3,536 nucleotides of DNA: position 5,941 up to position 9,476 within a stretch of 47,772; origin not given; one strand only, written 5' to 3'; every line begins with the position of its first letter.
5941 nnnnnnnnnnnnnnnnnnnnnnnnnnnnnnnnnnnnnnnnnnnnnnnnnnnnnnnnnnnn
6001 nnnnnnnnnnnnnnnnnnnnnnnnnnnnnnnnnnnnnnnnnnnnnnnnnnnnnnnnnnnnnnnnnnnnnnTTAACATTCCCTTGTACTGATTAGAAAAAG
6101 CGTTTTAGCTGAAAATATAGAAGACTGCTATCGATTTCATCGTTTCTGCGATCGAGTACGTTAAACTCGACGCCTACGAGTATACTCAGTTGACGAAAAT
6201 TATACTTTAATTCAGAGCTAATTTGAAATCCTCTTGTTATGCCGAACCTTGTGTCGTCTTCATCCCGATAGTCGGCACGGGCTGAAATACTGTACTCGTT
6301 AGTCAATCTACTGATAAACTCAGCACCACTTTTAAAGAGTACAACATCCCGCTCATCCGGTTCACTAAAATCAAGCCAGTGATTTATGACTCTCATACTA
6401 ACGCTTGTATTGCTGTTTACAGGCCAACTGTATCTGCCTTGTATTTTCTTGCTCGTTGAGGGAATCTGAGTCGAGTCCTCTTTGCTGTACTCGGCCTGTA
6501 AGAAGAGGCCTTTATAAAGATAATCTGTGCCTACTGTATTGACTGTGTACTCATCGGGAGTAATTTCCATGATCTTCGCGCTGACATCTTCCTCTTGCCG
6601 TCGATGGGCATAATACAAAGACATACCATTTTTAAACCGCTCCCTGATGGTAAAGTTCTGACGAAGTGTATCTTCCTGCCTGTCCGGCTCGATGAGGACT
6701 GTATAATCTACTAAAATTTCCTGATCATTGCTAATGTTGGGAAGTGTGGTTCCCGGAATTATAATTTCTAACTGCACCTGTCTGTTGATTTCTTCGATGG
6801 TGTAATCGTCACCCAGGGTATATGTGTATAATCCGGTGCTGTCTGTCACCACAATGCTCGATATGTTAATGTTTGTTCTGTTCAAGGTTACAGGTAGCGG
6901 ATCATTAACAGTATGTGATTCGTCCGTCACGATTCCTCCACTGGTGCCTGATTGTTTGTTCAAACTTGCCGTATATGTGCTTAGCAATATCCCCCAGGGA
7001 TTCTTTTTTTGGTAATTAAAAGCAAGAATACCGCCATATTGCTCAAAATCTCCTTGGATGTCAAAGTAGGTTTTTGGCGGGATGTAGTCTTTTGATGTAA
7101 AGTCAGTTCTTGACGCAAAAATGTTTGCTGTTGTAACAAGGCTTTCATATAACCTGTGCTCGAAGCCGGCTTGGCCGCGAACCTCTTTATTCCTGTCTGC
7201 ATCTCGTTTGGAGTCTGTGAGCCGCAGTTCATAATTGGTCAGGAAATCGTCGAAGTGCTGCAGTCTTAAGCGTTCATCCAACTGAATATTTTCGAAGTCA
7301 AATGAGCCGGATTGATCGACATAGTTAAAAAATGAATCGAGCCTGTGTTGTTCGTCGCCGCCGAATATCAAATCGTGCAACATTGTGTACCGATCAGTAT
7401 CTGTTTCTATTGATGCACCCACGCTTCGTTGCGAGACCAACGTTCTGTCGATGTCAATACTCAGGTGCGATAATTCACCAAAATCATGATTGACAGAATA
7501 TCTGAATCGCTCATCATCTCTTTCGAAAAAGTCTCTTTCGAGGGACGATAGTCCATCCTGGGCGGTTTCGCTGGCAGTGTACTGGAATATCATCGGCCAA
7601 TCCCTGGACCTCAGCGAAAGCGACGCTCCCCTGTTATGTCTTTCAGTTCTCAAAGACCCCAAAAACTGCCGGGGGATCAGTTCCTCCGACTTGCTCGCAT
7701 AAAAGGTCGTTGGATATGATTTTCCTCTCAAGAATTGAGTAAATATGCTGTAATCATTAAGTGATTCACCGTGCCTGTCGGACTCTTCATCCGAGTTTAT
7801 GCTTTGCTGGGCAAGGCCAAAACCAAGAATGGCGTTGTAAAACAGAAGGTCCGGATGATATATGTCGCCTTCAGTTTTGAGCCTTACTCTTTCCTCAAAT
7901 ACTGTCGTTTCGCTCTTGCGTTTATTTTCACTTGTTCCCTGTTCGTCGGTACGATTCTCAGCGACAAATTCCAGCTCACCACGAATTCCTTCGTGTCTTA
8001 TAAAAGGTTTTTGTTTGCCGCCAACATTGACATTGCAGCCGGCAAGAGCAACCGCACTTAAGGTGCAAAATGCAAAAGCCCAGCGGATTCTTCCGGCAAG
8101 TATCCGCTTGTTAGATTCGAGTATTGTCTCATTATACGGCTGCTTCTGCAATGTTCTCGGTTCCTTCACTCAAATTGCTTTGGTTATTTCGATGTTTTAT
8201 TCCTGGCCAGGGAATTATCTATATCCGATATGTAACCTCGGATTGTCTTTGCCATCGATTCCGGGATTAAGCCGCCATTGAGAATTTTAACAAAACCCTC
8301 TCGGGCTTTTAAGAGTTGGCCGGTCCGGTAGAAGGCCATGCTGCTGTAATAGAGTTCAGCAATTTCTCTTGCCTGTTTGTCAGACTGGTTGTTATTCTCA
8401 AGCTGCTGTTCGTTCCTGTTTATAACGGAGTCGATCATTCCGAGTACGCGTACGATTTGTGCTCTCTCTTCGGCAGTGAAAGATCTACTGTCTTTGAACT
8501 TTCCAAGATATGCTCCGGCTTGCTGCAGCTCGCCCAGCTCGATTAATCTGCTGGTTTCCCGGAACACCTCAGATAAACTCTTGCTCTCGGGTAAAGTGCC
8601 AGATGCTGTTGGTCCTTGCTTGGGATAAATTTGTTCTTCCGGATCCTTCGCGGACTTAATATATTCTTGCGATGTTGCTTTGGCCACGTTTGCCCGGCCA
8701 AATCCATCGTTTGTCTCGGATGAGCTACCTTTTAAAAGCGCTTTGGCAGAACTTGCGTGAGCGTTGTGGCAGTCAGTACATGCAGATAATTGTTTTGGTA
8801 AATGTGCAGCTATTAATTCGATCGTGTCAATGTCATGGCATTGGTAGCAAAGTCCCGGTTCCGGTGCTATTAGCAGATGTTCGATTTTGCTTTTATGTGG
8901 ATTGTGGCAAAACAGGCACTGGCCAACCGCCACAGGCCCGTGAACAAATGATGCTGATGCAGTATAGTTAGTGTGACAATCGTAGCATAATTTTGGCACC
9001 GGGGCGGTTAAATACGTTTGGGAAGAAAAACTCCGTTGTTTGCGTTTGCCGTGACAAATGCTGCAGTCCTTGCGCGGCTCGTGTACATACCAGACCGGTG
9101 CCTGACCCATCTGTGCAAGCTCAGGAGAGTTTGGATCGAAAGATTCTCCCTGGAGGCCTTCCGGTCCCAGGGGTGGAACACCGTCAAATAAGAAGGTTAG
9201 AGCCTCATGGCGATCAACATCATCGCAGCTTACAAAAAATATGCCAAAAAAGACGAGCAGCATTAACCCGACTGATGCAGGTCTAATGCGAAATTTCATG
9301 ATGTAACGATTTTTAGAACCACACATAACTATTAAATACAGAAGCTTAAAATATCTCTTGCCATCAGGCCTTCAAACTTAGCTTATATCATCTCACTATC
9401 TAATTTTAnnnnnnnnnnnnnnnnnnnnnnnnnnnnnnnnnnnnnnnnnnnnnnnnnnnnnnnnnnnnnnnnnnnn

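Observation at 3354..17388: Ten-gene, single-strand multiheme cytochrome / NHL-propeller / beta-barrel cluster: candidate non-canonical extracellular electron transfer machine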

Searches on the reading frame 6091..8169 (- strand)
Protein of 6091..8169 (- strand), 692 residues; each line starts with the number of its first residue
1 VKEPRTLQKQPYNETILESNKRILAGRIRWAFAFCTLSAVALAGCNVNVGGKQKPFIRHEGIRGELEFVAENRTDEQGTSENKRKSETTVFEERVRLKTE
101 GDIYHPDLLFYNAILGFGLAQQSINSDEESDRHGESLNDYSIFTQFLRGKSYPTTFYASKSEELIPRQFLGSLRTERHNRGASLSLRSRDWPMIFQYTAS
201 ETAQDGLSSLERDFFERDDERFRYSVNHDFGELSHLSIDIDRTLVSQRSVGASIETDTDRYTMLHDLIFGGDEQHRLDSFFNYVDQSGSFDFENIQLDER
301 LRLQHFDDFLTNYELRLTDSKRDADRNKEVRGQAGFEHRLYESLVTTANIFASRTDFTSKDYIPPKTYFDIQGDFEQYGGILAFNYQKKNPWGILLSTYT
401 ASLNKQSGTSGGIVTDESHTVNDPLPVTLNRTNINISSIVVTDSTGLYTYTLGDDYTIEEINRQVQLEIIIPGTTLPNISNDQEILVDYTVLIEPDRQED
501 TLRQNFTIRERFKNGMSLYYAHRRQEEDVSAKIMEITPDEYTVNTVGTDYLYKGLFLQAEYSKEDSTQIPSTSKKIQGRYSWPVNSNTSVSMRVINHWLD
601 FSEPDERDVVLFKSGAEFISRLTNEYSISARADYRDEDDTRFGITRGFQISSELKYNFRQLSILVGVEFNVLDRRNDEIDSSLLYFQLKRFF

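Call 4: search_protein_families(library=pfam, proteins=[window:6091-8169:-], max_evalue=0.01)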
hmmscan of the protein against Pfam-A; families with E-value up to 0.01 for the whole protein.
window:6091-8169:- (692 aa): 0 families

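Call 5: search_protein_families(library=ncbifam, proteins=[window:6091-8169:-], max_evalue=0.01)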
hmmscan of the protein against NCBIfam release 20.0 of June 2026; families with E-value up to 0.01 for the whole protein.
window:6091-8169:- (692 aa): 1 family
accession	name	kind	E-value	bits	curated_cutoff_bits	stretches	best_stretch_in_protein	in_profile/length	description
NF052337.1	tail_tube_6XGR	equivalog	1.3e-08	34.6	60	1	410-491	91-168/245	phage tail tube protein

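Call 15: find_homologous_proteins(query=window:6091-8169:-, max_evalue=0.00001)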
Query window:6091-8169:- (692 aa): 301 proteins with E <= 0.00001 among 8000 candidates; the best 120 are listed.
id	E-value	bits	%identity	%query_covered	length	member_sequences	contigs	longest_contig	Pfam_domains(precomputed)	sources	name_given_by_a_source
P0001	0.0e+0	1542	100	99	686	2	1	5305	-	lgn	-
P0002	0.0e+0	1361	89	99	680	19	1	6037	-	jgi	-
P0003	0.0e+0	1361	88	100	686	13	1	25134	-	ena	-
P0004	0.0e+0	1346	88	99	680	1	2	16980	PF27730.1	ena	-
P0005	0.0e+0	1345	88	99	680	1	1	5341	PF27730.1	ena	-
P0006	0.0e+0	1342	87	99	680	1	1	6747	-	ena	-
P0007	0.0e+0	1334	88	99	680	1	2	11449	-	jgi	-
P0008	0.0e+0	1322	86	99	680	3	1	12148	-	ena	-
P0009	0.0e+0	1310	85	100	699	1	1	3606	-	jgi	jgi:hypothetical protein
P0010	0.0e+0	1309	85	99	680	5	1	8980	-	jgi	-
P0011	0.0e+0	1307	85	99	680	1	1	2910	-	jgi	-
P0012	0.0e+0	1305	85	99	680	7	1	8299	-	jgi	jgi:hypothetical protein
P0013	0.0e+0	1304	85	99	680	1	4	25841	-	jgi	-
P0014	0.0e+0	1302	85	99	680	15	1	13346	-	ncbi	-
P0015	0.0e+0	1300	84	99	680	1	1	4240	-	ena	-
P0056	0.0e+0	1078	73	97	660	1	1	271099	-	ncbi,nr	ncbi:MAG: hypothetical protein CEE38_10015 [Planctomycetes bacterium B3_Pla]|nr:MAG: hypothetical pr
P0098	2.7e-291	986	68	95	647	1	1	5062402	-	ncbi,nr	ncbi:MAG: hypothetical protein JSW66_19485 [Phycisphaerales bacterium]|nr:MAG: hypothetical protein 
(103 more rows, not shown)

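Call 18: find_encoding_contigs(protein=P0098, flank=10000, max_places=2)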
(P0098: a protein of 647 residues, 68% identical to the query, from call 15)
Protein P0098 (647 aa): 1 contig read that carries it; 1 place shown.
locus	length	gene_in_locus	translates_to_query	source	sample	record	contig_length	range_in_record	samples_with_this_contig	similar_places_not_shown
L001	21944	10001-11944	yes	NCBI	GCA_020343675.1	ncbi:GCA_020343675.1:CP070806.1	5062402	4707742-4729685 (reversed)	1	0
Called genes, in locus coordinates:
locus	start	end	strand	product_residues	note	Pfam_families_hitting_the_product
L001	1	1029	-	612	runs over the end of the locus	PF07602:DUF1565, PF22842:Pel9A-like_beta_helix, PF21258:Glyco_hydro_120_ins, PF05048:NosD (weak), PF13229:Beta_helix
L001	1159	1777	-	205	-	-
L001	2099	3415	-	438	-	-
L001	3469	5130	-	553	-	PF00437:T2SSE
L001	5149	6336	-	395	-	PF00437:T2SSE, PF13191:AAA_16 (weak)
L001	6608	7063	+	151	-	-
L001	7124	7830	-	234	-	PF01769:MgtE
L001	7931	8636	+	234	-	-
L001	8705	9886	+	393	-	PF14522:Cytochrome_C7 (faint), PF09699:Paired_CXXCH_1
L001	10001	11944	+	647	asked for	-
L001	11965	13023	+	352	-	PF01731:Arylesterase (faint), PF01436:NHL (faint), PF08450:SGL (faint), PF17170:DUF5128 (weak)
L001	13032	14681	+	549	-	PF14537:Cytochrom_c3_2 (faint), PF14522:Cytochrome_C7 (faint), PF09699:Paired_CXXCH_1 (weak)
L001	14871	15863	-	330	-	PF14522:Cytochrome_C7 (faint), PF22113:Mtrc-MtrF_II-IV_dom (faint), PF09699:Paired_CXXCH_1 (faint), PF14537:Cytochrom_c3_2 (faint)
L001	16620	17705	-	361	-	PF00005:ABC_tran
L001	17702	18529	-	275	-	PF00528:BPD_transp_1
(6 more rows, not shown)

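Call 19: find_encoding_contigs(protein=P0001, flank=10000, max_places=3)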
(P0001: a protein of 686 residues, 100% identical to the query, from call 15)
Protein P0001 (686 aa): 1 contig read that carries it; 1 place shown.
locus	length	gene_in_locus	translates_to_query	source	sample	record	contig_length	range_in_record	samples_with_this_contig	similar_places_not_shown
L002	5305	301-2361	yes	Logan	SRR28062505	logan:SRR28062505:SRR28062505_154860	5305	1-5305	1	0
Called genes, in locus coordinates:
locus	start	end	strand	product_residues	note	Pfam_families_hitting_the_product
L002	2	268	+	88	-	?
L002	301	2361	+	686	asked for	-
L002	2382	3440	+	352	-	PF01731:Arylesterase (faint), PF06739:SBBP (faint), PF01436:NHL (faint), PF08450:SGL (faint), PF17170:DUF5128 (weak)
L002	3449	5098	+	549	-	PF14537:Cytochrom_c3_2 (faint), PF14522:Cytochrome_C7 (faint), PF13435:Cytochrome_C554 (faint), PF09699:Paired_CXXCH_1 (weak)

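Call 21: find_encoding_contigs(protein=P0056, flank=10000, max_places=2)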
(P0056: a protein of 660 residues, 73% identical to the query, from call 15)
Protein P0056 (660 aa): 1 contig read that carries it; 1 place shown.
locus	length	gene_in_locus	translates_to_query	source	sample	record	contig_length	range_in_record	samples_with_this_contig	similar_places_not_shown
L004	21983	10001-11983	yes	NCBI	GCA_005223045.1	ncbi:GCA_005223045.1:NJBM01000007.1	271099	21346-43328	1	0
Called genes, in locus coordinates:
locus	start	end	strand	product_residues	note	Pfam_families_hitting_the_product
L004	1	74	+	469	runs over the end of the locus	PF25323:6TM_PilS, PF14501:HATPase_c_5 (faint), PF02518:HATPase_c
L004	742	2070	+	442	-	PF03264:Cytochrom_NNT, PF02085:Cytochrom_CIII (faint), PF14522:Cytochrome_C7 (faint), PF14537:Cytochrom_c3_2 (faint), PF22113:Mtrc-MtrF_II-IV_dom (weak)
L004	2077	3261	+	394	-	-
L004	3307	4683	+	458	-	PF14522:Cytochrome_C7 (weak), PF09699:Paired_CXXCH_1, PF14537:Cytochrom_c3_2 (weak), PF22113:Mtrc-MtrF_II-IV_dom, PF09699:Paired_CXXCH_1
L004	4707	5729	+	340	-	PF00578:AhpC-TSA (faint), PF08534:Redoxin (faint), PF14559:TPR_19 (faint), PF07719:TPR_2 (faint), PF13176:TPR_7 (faint), PF13181:TPR_8 (faint), PF13414:TPR_11 (faint), PF00515:TPR_1 (weak), +4 more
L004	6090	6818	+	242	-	PF09699:Paired_CXXCH_1 (weak)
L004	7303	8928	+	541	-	PF08450:SGL (faint), PF01436:NHL (faint), PF17170:DUF5128 (faint)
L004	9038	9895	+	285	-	PF09699:Paired_CXXCH_1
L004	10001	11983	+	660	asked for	-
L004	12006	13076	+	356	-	PF01731:Arylesterase (faint), PF01436:NHL (faint), PF08450:SGL (faint), PF17170:DUF5128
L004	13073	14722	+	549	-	PF14522:Cytochrome_C7 (faint), PF14537:Cytochrom_c3_2 (faint), PF13435:Cytochrome_C554 (faint), PF09699:Paired_CXXCH_1 (weak)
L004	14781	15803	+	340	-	PF01578:Cytochrom_C_asm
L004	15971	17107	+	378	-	PF03054:tRNA_Me_trans, PF20259:tRNA_Me_trans_M, PF20258:tRNA_Me_trans_C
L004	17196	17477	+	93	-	PF02583:Trns_repr_metal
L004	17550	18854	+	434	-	PF02321:OEP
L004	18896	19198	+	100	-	-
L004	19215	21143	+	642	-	PF19335:HMBD, PF25919:BSH_CusB, PF25973:BSH_CzcB, PF25869:3HB_CusB (faint), PF25954:Beta-barrel_RND_2, PF19335:HMBD, PF25975:CzcB_C (weak), PF11827:DUF3347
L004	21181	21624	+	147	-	PF04945:YHS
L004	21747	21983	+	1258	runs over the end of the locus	PF00873:ACR_tran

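Call 37: predict_structure(alignment_id=A2)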
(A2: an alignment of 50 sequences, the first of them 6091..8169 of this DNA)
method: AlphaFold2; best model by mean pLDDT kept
length: 692 residues; sequences in the alignment: 50
mean_pLDDT: 63.8   pTM: 0.46
mean pLDDT of the five models: 63.8, 56.3, 49.0, 40.7, 33.8
residues with pLDDT >= 90: 17; 70-90: 316; 50-70: 176; < 50: 183
segments of 3 or more residues with pLDDT < 50: 1-73, 82-84, 95-150, 166-172, 362-365, 532-557
pLDDT, mean of each block of 10 residues (from residue 1): 30 40 44 40 26 29 36 51 55 44 31 30 28 32 41 52 47 58 67 75 62 73 75 76 81 82 83 79 88 87 81 87 68 83 79 71 51 73 81 80 77 75 82 76 84 84 78 74 84 66 80 66 74 38 26 43 57 62 61 69 71 68 71 75 72 75 75 69 72 54
secondary structure, 60 per line:
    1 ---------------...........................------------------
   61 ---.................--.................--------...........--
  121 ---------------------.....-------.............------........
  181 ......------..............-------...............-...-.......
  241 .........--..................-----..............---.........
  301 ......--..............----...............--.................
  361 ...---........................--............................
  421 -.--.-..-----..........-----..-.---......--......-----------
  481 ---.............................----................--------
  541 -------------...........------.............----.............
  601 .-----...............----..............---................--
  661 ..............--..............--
elements in order (helices of 4 or more, strands of 3 or more residues): H16-42 E64-80 E83-99 H108-118 E142-146 E154-166 E173-186 E193-206 E214-228 E234-249 E252-269 E275-288 E292-306 E309-322 E327-341 E344-363 E367-390 E393-420 E434-443 E456-461 E464-469 E484-512 E517-532 E554-564 E571-583 E588-601 E607-621 E626-639 E643-658 E661-674 E677-690

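Call 44: fold_search(model_id=the predicted structure, library=pdb)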
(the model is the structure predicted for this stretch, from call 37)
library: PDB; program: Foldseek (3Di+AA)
matches with E <= 10: 746; with E <= 0.001: 99
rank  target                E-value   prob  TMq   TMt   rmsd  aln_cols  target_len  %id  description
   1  9nn6_A                1.7e-06  1.00  0.21  0.22  22.2       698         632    8  E. coli Cir in Complex with the RBD of Microcin V (released 2025-09-24)
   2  2hdf                  5.3e-06  1.00  0.23  0.26  19.9       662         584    8  Crystal structure of the Colicin I receptor Cir from E.coli (released 2007-05-08)
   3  9fz5_A                9.1e-06  0.92  0.12  0.11  34.8       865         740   10  Cryo-EM structure of LptDE-YedD complex from Escherichia Coli (released 2025-04-09)
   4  9a39_MODEL_1_A        1.3e-05  0.98  0.14  0.12  35.6       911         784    8  Model of E. coli LptD by in-cell photo-crosslinking MS and deep learning (released 2023-02-24)
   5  5ixm_G                2.1e-05  1.00  0.15  0.18  22.2       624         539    9  The LPS Transporter LptDE from Yersinia pestis, core complex (released 2016-05-18)
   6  9i98_A                2.2e-05  0.98  0.12  0.14  24.3       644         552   10  Cryo-EM structure of Shigella flexneri LptDE bound by a Bicyclic peptide molecule (Compound 13) (released 2025-10-15)
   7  2hdi_A                3.9e-05  1.00  0.21  0.23  19.9       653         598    7  Crystal structure of the Colicin I receptor Cir from E.coli in complex with receptor binding domain of Colicin Ia. (released 2007-05-08)
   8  3rgn                  5.6e-05  1.00  0.19  0.23  20.7       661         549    8  Crystal structure of spin-labeled BtuB W371R1 (released 2011-10-26)
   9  1nqe                  6.4e-05  1.00  0.19  0.23  20.4       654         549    8  OUTER MEMBRANE COBALAMIN TRANSPORTER (BTUB) FROM E. COLI (released 2003-04-29)
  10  9ex3_A                6.4e-05  0.98  0.14  0.14  29.9       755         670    6  Ferric-mycobactin receptor (FemA) in complex with dihydroaeruginoic acid (released 2025-02-26)
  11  4q35_A                6.7e-05  0.89  0.12  0.11  34.1       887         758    8  Structure of a membrane protein (released 2014-06-25)
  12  4rhb_A                7.3e-05  0.98  0.13  0.15  25.5       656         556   10  Crystal structure of the lipopolysaccharide assembly complex LptD-LptE from the Escherichia coli outer membrane (released 2015-08-26)
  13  9dis_B                8.0e-05  1.00  0.21  0.23  22.4       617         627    8  Cryo-EM structure of the heme/hemoglobin transporter ChuA, in complex with de novo designed binder H3 (released 2025-05-21)
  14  8blw_A                9.6e-05  1.00  0.18  0.20  23.9       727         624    6  Vitamin B12 transporter BtuB1 with lipoprotein BtuG1 from B. theta (released 2023-08-16)
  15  1nqf                  1.0e-04  1.00  0.18  0.21  18.9       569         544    8  OUTER MEMBRANE COBALAMIN TRANSPORTER (BTUB) FROM E. COLI, METHIONINE SUBSTIUTION CONSTRUCT FOR SE-MET SAD PHASING (released 2003-04-29)
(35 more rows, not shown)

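Call 75: search_solved_structures(query=A2, max_evalue=10)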
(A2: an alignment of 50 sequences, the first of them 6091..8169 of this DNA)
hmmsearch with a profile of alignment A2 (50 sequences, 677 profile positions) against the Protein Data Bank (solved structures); distinct sequences matched with E-value up to 10: 1.
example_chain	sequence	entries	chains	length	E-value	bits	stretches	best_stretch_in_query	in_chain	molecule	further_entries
6quh_B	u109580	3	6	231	0.15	13.4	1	473-516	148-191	Green fluorescent protein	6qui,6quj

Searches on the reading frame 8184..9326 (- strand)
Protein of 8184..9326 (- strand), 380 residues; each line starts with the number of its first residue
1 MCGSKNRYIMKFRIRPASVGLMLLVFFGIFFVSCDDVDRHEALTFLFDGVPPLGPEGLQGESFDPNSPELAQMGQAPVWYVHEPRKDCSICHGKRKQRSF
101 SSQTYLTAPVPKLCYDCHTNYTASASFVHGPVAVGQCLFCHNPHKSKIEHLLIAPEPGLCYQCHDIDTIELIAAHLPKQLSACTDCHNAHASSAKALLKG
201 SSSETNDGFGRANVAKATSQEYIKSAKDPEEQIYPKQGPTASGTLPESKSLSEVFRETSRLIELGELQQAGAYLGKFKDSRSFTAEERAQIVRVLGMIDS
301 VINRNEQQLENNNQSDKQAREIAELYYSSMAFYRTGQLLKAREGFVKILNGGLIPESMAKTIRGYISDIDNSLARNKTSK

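Call 4: search_protein_families(library=pfam, proteins=[window:8184-9326:-], max_evalue=0.01)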
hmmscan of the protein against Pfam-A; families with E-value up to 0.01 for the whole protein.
window:8184-9326:- (380 aa): 5 families
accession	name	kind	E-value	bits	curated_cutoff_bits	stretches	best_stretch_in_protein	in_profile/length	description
PF09699.15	Paired_CXXCH_1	-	7.8e-23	80.3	20.6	3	129-165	1-37/41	Doubled CXXCH motif (Paired_CXXCH_1)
PF14522.11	Cytochrome_C7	-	0.00011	22.4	24.8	0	175-193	8-26/67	Cytochrome c7 and related cytochrome c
PF22113.1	Mtrc-MtrF_II-IV_dom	-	0.00026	21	30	0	82-146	78-168/176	Outer membrane cytochrome MtrC/MtrF-like, domains II/IV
PF14537.11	Cytochrom_c3_2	-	0.0053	17.6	25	0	82-165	2-79/79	Cytochrome c3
PF02085.21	Cytochrom_CIII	-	0.008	16.9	22.9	0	81-164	24-101/101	Class III cytochrome C family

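Call 5: search_protein_families(library=ncbifam, proteins=[window:8184-9326:-], max_evalue=0.01)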
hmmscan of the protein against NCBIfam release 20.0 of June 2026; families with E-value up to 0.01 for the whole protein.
window:8184-9326:- (380 aa): 8 families
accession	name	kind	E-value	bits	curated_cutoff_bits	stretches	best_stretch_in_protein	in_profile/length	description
TIGR01905.1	paired_CXXCH_1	subfamily_domain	5.9e-22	77.3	25.2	3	129-165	1-37/41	doubled CXXCH domain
TIGR03508.1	decahem_SO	subfamily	4.3e-15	55.9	192.2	1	78-168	136-223/258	DmsE family decaheme c-type cytochrome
NF041028.1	decahem_GSU2203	exception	1.8e-14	53.7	325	1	81-166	170-254/317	GSU2203 family decaheme c-type cytochrome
TIGR03507.1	decahem_SO1788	subfamily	4.3e-05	22.2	209.3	1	80-145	239-306/672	OmcA/MtrC family decaheme c-type cytochrome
NF040968.1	FeS_ExtO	equivalog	0.0028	16.5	200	1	114-164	184-231/416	selenite/tellurite reduction operon b-type cytochrome iron-sulfur cluster-binding subunit ExtO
TIGR03153.1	cytochr_NrfH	equivalog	0.0052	16.8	134.2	0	108-152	25-69/138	cytochrome c nitrite reductase small subunit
NF040967.1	cytc_ExtN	equivalog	0.0052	15.7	200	1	114-164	184-231/415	selenite/tellurite reduction operon c-type cytochrome ExtN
NF045713.1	CxxCH_16_HmcA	equivalog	0.007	15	400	0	79-147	192-258/541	sulfate respiration complex hexadecaheme cytochrome HmcA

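Call 76: search_solved_structures(query=window:8184-9326:-, max_evalue=0.1)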
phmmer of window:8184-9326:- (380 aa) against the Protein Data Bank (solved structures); distinct sequences matched with E-value up to 0.1: 2.
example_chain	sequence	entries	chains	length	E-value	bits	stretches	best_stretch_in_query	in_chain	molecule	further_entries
6r2q_A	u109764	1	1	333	6.5e-10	41.6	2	110-167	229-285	Cystathionine beta-synthase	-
3jqh_A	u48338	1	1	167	0.011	17.9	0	239-269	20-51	C-type lectin domain family 4 member M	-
